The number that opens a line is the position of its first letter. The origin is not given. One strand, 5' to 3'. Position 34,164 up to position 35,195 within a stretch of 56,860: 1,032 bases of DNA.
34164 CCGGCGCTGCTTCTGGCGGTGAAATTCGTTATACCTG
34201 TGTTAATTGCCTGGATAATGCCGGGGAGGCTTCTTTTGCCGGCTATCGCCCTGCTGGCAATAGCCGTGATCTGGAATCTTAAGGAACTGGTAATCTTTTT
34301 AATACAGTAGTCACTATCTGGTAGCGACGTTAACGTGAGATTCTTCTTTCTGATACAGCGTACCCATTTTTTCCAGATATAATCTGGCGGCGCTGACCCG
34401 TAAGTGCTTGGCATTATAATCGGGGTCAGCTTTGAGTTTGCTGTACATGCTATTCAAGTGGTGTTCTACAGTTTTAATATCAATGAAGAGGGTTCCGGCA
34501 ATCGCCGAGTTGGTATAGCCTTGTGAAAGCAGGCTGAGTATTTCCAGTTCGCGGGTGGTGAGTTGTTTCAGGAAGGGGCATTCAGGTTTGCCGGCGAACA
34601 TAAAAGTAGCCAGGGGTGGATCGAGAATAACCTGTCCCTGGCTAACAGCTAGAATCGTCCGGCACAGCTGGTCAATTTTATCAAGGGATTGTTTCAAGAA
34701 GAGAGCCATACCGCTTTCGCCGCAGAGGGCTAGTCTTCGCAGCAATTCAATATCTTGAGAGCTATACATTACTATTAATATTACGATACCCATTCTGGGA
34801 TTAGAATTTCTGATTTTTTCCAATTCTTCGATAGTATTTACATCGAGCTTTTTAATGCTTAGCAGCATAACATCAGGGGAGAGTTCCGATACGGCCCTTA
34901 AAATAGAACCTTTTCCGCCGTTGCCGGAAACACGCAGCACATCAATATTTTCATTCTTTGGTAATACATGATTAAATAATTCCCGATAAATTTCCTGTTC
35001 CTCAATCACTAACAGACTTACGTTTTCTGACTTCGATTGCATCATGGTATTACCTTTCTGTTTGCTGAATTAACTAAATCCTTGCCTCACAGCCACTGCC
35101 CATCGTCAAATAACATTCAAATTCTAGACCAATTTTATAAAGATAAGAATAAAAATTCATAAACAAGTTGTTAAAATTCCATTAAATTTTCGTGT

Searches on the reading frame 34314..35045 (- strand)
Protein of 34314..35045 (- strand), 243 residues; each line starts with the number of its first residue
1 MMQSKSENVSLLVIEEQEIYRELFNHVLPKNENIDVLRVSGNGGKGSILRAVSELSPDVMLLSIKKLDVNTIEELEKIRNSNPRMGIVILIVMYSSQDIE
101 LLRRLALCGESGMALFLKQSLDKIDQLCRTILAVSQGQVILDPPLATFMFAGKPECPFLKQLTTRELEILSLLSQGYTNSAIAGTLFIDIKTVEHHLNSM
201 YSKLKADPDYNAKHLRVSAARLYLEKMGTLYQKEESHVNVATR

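Call 31: search_protein_families(library=pfam, proteins=[window:34314-35045:-])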
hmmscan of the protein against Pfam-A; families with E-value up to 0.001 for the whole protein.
window:34314-35045:- (243 aa): 1 family
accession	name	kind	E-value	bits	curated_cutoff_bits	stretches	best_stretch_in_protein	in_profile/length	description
PF00196.25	GerE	-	1.4e-13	50.7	23.5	1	161-207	2-48/57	Bacterial regulatory proteins, luxR family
